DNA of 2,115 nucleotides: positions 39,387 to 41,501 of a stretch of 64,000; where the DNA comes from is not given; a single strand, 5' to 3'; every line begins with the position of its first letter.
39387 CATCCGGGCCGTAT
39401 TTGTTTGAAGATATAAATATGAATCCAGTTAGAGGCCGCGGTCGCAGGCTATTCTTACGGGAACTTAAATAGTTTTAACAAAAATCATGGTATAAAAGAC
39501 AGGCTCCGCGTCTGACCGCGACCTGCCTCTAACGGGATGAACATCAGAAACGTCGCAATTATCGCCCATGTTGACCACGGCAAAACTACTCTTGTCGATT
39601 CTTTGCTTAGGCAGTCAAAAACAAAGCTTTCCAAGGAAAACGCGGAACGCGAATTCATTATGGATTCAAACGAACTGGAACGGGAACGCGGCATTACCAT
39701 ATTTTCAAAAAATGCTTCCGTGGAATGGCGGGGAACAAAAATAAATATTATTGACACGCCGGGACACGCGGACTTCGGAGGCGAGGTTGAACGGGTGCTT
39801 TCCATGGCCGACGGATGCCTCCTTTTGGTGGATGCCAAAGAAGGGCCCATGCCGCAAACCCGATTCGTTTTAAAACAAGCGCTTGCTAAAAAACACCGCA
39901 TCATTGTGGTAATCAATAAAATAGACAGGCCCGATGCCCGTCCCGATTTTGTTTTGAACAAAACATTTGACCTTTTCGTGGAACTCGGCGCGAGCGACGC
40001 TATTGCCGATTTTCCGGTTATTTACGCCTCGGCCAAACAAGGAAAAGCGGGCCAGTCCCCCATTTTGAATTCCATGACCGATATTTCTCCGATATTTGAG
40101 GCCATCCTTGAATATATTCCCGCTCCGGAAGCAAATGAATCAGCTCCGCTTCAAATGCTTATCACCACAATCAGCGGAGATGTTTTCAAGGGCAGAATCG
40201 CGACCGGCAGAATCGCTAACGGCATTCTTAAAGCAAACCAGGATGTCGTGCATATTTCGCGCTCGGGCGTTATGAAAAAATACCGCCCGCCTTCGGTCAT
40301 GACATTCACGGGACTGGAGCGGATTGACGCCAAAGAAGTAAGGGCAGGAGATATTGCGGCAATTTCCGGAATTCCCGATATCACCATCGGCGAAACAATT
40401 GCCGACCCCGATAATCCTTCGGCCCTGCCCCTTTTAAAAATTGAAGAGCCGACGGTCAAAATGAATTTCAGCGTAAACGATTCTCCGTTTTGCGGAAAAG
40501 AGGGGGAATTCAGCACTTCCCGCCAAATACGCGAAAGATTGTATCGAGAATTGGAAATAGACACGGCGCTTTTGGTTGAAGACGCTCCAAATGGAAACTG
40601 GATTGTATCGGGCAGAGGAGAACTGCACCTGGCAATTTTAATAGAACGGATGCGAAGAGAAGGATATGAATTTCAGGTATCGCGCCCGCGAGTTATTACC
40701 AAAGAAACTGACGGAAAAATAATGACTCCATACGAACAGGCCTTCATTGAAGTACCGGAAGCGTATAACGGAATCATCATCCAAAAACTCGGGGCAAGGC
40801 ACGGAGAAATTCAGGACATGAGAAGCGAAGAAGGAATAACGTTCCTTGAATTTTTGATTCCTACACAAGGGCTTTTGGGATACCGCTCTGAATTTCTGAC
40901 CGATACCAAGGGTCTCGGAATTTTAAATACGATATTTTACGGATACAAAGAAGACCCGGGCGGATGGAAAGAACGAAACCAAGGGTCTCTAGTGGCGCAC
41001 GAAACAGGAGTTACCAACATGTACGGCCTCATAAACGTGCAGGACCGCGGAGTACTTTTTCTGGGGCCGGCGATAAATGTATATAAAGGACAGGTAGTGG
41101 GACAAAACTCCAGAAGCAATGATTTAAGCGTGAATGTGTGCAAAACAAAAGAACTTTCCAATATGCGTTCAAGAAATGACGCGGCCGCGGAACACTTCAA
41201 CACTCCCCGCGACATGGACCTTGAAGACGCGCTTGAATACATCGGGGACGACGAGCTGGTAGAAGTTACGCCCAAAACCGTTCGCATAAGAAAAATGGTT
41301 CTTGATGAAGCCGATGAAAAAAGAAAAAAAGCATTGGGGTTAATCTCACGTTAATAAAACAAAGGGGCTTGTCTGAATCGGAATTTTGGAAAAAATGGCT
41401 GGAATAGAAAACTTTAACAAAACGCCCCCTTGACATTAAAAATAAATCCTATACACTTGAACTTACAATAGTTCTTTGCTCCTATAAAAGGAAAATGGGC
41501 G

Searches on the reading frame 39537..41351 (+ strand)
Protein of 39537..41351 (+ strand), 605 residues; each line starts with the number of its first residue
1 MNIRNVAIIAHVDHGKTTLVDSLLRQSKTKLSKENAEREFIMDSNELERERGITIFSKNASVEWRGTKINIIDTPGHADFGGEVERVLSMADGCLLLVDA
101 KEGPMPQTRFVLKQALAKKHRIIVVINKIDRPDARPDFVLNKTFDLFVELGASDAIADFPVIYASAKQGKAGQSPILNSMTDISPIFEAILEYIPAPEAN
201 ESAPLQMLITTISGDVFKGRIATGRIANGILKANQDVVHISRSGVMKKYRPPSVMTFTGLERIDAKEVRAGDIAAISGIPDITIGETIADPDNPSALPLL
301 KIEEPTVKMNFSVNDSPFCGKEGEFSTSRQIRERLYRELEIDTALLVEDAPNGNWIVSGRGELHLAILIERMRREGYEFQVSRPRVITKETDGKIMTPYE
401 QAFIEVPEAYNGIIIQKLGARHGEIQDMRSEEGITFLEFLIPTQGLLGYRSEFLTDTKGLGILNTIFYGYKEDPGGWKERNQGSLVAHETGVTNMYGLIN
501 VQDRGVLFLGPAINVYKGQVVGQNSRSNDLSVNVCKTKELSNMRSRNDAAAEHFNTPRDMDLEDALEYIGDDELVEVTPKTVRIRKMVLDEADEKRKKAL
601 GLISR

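Call 73: search_protein_families(library=pfam, proteins=[window:39537-41351:+])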
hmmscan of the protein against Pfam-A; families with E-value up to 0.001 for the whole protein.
window:39537-41351:+ (605 aa): 8 families
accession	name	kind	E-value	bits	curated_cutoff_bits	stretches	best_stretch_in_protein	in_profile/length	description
PF00009.33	GTP_EFTU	-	6.6e-58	195.8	26.5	1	2-195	2-187/188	Elongation factor Tu GTP binding domain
PF21018.2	BipA_C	-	5.2e-41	139.3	23.8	1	482-590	1-109/110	TypA/BipA C-terminal domain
PF00679.30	EFG_C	-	1e-17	64.4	27.9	1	396-475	3-83/89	Elongation factor G C-terminus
PF03144.31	GTP_EFTU_D2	-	2.2e-11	44.5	30.3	1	219-289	1-73/73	Elongation factor Tu domain 2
PF22042.2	EF-G_D2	-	1.9e-09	37.9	27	1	205-288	2-81/84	Elongation factor G domain 2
PF01926.29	MMR_HSR1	-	4.3e-08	33.7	21.9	1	6-128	2-113/113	50S ribosome-binding GTPase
PF14492.12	EFG_III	-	9.6e-05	22.8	27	1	330-381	20-73/75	Elongation Factor G, domain III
PF00735.24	Septin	-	0.00014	21.6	26.2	1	6-80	7-75/280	Septin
